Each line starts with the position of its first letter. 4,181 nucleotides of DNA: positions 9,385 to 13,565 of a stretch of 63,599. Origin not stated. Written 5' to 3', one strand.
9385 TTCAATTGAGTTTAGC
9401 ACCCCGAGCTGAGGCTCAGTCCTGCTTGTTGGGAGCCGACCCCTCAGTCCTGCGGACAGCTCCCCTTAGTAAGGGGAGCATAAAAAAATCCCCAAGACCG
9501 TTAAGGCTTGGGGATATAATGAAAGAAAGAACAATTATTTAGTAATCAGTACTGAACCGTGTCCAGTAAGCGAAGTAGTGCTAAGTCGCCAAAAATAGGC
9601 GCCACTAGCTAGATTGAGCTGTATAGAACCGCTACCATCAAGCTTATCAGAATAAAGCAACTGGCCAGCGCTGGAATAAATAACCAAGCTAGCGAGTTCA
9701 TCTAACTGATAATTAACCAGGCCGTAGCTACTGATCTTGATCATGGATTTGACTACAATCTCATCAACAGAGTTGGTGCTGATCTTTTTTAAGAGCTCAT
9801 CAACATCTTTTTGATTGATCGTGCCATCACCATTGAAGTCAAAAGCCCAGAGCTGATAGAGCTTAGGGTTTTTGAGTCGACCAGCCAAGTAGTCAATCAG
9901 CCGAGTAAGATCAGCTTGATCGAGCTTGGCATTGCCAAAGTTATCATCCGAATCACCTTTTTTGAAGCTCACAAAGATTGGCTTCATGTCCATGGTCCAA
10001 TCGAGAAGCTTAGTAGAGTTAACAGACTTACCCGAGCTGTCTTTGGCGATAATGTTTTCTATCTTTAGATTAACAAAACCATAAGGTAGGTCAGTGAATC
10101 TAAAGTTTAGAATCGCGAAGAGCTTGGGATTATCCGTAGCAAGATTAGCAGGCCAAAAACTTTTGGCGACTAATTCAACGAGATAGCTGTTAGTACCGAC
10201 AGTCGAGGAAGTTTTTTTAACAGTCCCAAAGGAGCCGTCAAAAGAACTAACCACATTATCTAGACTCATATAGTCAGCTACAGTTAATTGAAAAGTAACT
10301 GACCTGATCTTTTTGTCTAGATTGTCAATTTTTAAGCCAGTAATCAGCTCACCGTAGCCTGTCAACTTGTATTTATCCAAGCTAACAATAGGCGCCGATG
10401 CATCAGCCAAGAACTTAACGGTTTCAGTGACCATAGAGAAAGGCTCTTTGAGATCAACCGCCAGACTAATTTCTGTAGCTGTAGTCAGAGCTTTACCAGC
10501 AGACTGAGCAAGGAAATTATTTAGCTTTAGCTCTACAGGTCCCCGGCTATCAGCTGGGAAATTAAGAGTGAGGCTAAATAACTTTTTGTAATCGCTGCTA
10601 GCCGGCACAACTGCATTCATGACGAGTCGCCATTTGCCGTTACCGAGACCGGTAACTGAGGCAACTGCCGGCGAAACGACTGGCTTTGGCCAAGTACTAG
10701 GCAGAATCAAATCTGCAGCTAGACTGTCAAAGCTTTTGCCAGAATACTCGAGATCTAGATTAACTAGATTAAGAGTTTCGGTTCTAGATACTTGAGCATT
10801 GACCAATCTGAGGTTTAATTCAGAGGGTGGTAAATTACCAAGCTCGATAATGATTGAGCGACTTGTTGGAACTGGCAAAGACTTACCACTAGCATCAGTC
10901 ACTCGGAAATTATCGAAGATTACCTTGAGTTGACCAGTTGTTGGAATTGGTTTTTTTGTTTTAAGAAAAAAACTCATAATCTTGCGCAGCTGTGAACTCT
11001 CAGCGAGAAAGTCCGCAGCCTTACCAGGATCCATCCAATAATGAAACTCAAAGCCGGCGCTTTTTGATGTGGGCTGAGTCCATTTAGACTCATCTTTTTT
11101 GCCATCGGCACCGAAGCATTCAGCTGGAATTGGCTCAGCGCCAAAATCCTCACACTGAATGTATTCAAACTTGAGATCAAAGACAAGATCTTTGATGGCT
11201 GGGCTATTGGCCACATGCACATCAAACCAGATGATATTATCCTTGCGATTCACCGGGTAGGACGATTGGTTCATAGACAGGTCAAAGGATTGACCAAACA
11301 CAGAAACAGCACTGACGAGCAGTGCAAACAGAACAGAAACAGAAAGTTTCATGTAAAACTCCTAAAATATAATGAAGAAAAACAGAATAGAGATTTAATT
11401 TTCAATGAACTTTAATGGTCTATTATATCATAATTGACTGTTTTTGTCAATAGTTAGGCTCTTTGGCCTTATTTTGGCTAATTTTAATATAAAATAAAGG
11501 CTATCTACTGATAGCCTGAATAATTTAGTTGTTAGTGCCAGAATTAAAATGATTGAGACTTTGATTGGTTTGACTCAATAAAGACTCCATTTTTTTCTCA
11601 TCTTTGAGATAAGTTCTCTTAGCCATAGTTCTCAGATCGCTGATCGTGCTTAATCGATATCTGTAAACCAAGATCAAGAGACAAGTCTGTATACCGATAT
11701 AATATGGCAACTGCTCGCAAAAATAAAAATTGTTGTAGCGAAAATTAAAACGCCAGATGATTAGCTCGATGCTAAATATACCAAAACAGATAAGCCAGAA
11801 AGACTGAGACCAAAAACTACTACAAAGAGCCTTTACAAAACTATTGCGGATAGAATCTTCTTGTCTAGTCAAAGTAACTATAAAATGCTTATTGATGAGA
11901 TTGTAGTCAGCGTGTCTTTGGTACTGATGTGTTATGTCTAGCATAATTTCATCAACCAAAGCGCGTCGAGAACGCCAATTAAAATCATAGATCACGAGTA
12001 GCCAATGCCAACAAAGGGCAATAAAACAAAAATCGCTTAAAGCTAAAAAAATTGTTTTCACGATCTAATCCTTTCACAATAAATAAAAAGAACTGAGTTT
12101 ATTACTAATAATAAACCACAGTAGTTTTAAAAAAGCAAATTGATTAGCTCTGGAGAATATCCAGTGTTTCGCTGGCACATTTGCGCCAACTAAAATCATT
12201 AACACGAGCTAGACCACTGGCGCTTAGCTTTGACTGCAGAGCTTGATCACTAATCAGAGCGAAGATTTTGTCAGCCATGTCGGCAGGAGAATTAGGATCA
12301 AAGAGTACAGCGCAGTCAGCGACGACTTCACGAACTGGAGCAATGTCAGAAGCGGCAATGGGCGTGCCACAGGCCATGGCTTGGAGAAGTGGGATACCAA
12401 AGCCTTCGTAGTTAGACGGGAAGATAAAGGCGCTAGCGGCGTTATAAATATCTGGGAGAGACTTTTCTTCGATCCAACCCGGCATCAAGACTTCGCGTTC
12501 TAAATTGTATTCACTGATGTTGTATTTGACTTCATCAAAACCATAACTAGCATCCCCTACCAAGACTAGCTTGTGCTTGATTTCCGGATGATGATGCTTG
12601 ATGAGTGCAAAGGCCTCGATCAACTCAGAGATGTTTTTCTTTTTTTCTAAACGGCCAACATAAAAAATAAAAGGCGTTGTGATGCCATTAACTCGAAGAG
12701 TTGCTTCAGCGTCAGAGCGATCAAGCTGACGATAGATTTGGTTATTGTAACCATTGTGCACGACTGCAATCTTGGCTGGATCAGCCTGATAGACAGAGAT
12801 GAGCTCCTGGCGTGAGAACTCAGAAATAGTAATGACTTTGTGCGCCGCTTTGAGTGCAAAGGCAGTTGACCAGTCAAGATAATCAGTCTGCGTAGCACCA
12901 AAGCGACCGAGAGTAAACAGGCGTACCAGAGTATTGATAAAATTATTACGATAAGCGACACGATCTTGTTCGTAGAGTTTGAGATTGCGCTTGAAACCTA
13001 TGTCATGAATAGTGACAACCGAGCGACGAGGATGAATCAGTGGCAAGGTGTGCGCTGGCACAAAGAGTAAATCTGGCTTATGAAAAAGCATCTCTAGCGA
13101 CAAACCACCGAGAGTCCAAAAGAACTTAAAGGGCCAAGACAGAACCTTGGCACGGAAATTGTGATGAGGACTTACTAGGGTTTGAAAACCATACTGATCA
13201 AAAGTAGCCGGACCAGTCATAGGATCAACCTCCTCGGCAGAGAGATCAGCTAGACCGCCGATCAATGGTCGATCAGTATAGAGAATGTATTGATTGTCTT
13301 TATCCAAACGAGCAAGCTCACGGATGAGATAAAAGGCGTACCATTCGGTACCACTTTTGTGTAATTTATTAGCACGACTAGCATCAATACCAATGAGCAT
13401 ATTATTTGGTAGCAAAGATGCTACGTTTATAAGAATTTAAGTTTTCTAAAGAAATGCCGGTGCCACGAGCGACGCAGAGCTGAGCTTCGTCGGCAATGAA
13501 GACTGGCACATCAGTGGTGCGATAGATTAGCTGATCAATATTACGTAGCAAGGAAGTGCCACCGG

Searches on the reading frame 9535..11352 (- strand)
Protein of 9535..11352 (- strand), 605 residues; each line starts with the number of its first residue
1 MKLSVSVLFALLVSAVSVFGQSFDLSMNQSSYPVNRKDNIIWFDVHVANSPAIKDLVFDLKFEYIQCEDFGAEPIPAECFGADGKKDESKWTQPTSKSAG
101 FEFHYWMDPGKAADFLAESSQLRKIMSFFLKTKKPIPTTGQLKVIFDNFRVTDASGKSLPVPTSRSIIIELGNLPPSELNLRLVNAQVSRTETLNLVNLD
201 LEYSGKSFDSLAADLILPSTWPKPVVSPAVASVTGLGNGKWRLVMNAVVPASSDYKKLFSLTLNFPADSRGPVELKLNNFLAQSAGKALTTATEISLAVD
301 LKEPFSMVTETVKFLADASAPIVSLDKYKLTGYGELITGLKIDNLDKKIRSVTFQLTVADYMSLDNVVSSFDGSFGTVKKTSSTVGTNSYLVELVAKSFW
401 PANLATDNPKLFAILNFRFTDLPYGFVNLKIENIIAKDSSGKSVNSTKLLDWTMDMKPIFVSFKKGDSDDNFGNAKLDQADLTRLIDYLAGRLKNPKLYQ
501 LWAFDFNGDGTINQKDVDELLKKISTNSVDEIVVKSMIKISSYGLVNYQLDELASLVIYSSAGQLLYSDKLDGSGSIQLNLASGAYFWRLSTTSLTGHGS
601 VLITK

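Call 66: search_protein_families(library=pfam, proteins=[window:9535-11352:-], max_evalue=0.001)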
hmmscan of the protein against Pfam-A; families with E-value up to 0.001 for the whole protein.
window:9535-11352:- (605 aa): 1 family
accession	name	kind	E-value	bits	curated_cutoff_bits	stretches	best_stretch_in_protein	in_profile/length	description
PF00404.24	Dockerin_1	-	0.00011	22.8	22.9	1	473-524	6-56/57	Dockerin type I domain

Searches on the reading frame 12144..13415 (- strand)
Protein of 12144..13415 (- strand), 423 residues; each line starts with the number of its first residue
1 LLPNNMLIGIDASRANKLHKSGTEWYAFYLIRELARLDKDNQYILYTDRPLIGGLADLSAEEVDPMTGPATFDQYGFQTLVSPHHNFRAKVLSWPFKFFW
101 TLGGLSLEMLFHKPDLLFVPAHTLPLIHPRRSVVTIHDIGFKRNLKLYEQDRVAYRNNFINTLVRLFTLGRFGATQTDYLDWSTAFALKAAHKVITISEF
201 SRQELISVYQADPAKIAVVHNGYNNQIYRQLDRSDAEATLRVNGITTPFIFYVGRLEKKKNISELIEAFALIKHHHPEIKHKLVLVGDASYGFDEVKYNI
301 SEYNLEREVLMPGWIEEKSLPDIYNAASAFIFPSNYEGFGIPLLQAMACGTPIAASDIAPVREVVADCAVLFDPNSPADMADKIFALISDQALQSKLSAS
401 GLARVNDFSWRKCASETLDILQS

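Call 66: search_protein_families(library=pfam, proteins=[window:12144-13415:-], max_evalue=0.001)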
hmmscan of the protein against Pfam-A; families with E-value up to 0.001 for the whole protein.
window:12144-13415:- (423 aa): 6 families
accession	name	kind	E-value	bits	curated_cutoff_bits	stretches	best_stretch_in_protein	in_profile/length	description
PF00534.26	Glycos_transf_1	-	2.6e-38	131.7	26.4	1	246-400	14-168/172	Glycosyl transferases group 1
PF13692.12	Glyco_trans_1_4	-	2.3e-30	106.2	27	1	248-390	2-142/142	Glycosyl transferases group 1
PF13439.12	Glyco_transf_4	-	3.9e-11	43.7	28.5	1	22-224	3-167/170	Glycosyltransferase Family 4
PF20706.3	GT4-conflict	-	8.6e-08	32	26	1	236-357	186-312/385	Family 4 Glycosyltransferase in conflict systems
PF13524.12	Glyco_trans_1_2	-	2.2e-05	24.9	25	1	282-416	16-141/144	Glycosyl transferase-like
PF13579.12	Glyco_trans_4_4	-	7.1e-05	23.6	29.7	1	131-222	96-158/158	Glycosyl transferase 4-like domain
